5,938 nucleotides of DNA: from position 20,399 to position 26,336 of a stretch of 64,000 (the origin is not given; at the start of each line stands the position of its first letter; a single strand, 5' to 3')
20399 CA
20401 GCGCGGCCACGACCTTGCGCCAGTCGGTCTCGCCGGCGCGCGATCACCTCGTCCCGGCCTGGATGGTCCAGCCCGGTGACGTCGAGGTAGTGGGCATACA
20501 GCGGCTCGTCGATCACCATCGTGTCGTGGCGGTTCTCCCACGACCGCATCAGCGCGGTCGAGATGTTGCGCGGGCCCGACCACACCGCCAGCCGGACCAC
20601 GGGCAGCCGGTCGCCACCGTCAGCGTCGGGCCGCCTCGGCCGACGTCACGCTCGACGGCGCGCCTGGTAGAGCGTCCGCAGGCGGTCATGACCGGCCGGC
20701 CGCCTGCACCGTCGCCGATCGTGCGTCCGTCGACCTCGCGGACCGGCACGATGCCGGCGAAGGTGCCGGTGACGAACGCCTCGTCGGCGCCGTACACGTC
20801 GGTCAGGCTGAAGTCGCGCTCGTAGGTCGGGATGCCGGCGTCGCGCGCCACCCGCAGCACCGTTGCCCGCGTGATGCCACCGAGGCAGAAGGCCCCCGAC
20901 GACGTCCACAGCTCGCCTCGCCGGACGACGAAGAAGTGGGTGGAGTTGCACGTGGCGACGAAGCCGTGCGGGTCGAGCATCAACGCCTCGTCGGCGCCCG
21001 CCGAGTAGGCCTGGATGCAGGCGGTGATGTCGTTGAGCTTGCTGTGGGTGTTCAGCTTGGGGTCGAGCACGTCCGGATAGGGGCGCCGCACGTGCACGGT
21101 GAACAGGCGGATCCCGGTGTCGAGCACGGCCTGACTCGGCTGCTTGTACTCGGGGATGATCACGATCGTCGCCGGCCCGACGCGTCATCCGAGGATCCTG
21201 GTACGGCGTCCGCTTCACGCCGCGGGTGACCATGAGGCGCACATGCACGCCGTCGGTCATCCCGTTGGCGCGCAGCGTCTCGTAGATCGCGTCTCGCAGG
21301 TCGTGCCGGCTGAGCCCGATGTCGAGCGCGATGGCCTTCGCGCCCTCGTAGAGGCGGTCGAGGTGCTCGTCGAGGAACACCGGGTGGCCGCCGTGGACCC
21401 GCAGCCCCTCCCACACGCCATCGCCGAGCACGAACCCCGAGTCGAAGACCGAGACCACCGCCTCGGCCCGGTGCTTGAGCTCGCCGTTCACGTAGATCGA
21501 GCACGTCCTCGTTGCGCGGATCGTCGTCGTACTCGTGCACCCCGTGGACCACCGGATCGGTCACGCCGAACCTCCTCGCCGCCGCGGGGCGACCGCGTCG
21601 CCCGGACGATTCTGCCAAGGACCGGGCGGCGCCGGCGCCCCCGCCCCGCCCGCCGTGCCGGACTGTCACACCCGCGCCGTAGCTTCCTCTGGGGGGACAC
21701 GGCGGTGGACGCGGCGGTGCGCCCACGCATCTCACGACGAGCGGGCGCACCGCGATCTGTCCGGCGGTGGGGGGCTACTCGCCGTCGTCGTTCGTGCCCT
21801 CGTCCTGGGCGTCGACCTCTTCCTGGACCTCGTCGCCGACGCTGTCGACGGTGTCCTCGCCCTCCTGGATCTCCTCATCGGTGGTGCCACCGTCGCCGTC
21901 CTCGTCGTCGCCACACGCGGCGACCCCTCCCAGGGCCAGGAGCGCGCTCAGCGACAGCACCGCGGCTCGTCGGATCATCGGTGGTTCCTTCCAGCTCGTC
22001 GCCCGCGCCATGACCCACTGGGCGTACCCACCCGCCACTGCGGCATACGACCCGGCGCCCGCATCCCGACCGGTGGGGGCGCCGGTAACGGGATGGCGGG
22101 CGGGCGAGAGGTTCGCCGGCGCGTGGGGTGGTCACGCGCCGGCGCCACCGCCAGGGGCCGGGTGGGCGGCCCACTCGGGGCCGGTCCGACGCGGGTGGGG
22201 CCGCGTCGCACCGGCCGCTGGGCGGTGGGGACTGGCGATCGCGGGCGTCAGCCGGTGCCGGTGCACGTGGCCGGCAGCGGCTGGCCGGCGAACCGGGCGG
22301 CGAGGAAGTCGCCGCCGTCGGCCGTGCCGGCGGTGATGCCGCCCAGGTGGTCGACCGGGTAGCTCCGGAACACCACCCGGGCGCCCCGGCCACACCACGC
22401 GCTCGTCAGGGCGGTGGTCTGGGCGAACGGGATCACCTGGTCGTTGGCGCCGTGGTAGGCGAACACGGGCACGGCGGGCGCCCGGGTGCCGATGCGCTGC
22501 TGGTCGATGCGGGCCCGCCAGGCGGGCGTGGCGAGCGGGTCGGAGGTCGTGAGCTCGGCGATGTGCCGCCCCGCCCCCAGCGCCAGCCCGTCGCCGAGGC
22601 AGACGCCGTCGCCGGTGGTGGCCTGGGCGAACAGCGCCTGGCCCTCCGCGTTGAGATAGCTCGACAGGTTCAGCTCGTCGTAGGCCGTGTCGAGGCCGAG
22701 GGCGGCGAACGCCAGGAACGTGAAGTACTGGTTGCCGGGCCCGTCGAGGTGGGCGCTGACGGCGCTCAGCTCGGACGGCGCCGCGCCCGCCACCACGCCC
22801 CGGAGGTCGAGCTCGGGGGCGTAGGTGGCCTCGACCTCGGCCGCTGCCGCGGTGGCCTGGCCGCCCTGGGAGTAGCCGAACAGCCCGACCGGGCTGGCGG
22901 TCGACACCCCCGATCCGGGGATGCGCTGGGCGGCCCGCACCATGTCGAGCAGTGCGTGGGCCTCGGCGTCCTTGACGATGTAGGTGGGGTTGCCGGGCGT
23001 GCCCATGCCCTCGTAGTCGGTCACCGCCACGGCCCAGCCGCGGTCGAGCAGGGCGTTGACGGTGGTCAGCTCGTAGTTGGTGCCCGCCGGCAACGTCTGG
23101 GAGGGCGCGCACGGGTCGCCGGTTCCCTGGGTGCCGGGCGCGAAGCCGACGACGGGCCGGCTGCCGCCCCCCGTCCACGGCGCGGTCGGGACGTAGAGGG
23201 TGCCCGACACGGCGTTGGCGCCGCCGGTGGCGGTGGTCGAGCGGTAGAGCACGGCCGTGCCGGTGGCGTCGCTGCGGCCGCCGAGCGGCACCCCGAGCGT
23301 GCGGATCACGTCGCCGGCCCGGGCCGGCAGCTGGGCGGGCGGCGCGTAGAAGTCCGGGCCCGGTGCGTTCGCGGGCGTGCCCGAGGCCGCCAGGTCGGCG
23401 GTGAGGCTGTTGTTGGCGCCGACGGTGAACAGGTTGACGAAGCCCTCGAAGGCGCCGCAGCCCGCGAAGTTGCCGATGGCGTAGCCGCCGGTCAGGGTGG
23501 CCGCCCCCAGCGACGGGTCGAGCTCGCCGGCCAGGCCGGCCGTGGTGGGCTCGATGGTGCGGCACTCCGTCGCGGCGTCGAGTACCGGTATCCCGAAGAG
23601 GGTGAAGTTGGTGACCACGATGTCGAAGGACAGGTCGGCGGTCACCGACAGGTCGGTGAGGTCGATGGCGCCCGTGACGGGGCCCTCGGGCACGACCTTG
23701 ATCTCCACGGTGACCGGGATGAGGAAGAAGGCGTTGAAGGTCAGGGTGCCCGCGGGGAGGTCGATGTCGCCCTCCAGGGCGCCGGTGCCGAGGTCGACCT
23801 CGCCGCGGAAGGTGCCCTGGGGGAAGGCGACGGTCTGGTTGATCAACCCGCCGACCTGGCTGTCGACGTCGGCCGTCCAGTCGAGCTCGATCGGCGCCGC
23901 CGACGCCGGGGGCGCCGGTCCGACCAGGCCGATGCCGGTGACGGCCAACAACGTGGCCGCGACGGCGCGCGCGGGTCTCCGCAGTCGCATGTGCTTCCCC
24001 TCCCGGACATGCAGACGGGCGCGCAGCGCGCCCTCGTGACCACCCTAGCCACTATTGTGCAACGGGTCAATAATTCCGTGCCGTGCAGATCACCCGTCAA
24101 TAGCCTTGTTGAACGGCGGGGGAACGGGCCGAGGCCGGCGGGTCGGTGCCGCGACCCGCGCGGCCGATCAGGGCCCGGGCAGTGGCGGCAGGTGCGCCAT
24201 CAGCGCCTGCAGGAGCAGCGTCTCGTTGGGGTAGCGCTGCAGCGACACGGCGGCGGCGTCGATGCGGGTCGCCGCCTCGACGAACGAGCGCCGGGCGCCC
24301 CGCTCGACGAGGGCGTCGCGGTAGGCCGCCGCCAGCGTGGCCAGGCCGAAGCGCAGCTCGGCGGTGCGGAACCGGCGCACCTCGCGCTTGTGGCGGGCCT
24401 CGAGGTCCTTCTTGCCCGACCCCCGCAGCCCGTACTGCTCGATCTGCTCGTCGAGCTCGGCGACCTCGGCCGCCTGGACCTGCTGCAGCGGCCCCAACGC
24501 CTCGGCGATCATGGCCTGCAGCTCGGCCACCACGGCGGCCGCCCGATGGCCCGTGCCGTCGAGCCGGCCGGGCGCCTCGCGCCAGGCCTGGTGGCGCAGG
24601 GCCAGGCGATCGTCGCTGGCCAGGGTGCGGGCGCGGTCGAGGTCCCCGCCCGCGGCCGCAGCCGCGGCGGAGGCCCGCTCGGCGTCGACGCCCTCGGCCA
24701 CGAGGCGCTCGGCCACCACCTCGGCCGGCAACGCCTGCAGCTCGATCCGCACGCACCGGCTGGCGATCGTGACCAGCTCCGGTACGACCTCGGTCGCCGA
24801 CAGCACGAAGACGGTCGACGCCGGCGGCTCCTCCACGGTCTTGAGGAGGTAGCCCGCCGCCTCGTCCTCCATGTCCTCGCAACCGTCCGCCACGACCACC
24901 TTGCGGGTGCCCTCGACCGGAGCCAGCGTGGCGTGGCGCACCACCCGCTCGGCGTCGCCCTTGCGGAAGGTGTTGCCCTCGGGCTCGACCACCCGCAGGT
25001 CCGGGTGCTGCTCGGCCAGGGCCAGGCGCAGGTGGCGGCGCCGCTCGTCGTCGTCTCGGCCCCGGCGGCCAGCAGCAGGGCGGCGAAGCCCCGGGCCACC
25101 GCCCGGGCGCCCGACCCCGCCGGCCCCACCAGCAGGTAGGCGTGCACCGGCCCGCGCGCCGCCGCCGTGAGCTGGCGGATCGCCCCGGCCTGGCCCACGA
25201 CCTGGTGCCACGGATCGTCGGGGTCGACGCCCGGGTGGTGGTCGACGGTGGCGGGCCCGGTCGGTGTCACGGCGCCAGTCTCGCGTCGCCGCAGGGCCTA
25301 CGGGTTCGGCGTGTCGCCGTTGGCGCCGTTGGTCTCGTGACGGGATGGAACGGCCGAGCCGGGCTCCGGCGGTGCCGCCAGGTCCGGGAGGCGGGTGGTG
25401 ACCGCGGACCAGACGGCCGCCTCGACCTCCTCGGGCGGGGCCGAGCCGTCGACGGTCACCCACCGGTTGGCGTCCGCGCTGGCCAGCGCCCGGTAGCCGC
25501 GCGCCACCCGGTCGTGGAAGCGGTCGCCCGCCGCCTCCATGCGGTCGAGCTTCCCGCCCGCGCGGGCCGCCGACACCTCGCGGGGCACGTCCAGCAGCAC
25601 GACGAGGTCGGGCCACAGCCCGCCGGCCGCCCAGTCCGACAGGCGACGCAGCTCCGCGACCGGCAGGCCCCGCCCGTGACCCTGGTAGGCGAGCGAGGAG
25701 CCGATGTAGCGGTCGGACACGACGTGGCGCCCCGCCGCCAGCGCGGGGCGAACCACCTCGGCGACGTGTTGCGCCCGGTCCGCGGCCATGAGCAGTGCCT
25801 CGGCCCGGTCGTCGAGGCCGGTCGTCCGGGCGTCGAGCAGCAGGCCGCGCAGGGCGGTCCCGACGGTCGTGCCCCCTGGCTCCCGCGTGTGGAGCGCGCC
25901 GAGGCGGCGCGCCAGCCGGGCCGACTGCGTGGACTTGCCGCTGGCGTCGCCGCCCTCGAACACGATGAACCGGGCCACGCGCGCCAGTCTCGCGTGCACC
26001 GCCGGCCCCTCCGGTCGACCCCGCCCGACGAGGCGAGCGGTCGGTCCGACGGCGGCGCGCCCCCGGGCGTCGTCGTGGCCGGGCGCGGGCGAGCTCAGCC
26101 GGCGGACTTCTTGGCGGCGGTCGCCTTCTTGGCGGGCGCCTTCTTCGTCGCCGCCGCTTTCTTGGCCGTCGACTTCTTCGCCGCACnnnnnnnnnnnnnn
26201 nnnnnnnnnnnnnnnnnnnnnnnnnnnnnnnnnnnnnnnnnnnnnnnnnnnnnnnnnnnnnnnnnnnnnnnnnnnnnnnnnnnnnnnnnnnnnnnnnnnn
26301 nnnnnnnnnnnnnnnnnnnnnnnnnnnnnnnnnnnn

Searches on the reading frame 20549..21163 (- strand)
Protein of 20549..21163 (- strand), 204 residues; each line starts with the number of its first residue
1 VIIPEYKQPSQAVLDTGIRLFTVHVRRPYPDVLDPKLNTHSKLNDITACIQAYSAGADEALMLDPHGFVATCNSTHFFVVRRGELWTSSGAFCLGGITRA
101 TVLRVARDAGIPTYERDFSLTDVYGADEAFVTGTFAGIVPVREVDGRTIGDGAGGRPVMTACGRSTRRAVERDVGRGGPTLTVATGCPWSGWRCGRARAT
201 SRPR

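Call 82: search_protein_families(library=pfam, proteins=[window:20549-21163:-], max_evalue=0.00001)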
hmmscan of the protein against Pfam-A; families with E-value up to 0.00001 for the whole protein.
window:20549-21163:- (204 aa): 1 family
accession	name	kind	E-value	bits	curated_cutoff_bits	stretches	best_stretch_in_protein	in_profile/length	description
PF01063.24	Aminotran_4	-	1.6e-25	90.8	28.5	1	7-144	87-223/223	Amino-transferase class IV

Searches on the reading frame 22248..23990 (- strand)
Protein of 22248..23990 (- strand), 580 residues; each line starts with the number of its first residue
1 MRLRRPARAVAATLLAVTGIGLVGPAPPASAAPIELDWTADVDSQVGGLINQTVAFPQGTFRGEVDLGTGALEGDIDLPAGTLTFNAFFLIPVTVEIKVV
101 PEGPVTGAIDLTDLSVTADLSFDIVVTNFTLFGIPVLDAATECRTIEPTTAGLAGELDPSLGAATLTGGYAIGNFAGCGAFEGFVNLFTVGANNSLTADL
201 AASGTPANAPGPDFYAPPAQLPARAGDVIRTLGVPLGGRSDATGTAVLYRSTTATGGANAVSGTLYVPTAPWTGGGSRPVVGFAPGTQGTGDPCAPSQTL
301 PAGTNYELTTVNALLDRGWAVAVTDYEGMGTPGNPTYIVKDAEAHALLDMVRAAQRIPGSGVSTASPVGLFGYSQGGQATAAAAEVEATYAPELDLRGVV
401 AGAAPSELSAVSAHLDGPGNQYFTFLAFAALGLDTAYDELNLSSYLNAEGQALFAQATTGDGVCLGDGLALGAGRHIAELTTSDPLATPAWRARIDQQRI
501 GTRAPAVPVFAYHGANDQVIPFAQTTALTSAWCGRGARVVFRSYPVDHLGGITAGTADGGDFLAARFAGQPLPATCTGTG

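Call 6: search_protein_families(library=pfam, proteins=[window:22248-23990:-], max_evalue=0.01)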
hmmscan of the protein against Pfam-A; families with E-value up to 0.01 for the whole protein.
window:22248-23990:- (580 aa): 6 families
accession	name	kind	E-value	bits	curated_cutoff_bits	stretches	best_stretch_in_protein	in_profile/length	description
PF03583.20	LIP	-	2e-46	159.1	23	1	300-571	8-282/286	Secretory lipase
PF00326.27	Peptidase_S9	-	0.00014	21.9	22.6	0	313-385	8-83/213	Prolyl oligopeptidase family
PF12146.15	Hydrolase_4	-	0.00027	20.7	27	0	310-401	23-106/239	Serine aminopeptidase, S33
PF00561.26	Abhydrolase_1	-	0.00067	19.8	25.8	1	300-541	9-233/245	alpha/beta hydrolase fold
PF01738.24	DLH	-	0.0036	17.4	21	0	462-548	103-186/217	Dienelactone hydrolase family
PF20434.5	BD-FAE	-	0.0083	16.1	26.8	0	506-530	189-213/215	BD-FAE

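Call 7: search_protein_families(library=ncbifam, proteins=[window:22248-23990:-], max_evalue=0.01)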
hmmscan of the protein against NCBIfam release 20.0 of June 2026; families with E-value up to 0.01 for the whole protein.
window:22248-23990:- (580 aa): 0 families

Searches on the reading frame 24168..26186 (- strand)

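Call 6: search_protein_families(library=pfam, proteins=[window:24168-26186:-], max_evalue=0.01)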
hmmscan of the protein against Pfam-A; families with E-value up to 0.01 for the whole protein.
window:24168-26186:- (672 aa): 1 family
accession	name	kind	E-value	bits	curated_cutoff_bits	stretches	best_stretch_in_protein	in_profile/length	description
PF13177.12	DNA_pol3_delta2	-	1.1e-20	74.7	27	1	386-486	60-160/161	DNA polymerase III, delta subunit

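Call 7: search_protein_families(library=ncbifam, proteins=[window:24168-26186:-], max_evalue=0.01)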
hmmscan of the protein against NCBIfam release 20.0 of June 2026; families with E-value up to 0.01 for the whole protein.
window:24168-26186:- (672 aa): 52 families (the best 25 are shown)
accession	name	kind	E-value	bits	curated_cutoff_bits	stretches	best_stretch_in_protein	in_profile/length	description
NF005926.0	PRK07940.1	equivalog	2.2e-38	132.6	300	1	386-657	74-358/394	DNA polymerase III subunit delta'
TIGR00678.1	holB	equivalog_domain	3.7e-30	104.9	180.6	1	380-519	49-188/188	DNA polymerase III subunit delta'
NF005972.1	PRK08058.1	equivalog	7.1e-24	84.6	340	1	391-530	73-211/328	DNA polymerase III subunit delta'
NF005677.0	PRK07471.1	equivalog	2.8e-20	72.8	252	1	411-533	125-249/366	DNA polymerase III subunit delta'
NF004310.0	PRK05707.1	equivalog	9.3e-15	54.8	280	1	387-533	64-214/328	DNA polymerase III subunit delta'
NF005638.0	PRK07399.1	subfamily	2.5e-14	53.1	230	1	415-500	115-199/317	DNA polymerase III subunit delta'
NF006447.0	PRK08769.1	equivalog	1.7e-13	50.3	348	1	376-537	54-223/319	DNA polymerase III subunit delta'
NF011510.0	PRK14948.1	equivalog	2.1e-13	49.9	593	1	415-495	111-191/640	DNA polymerase III subunit gamma/tau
TIGR02397.1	dnaX_nterm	equivalog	3.5e-13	49.5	250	1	414-495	104-185/355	DNA polymerase III subunit gamma/tau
NF006586.0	PRK09112.1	equivalog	4.9e-13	49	308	1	414-506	128-220/351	DNA polymerase III subunit delta'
NF011520.0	PRK14959.1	equivalog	2.1e-12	46.3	798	1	397-506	88-202/624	DNA polymerase III subunits gamma and tau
NF011514.0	PRK14953.1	equivalog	3.7e-12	45.9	536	1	411-496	102-188/488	DNA polymerase III subunits gamma and tau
NF005941.0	PRK07993.1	equivalog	5.1e-12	46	477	1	384-510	63-190/334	DNA polymerase III subunit delta'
NF011523.0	PRK14962.1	equivalog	1e-11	44.3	576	1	406-503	95-197/474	DNA polymerase III subunits gamma and tau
NF004759.0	PRK06090.1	equivalog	1.7e-11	44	457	1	388-502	67-183/319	DNA polymerase III subunit delta'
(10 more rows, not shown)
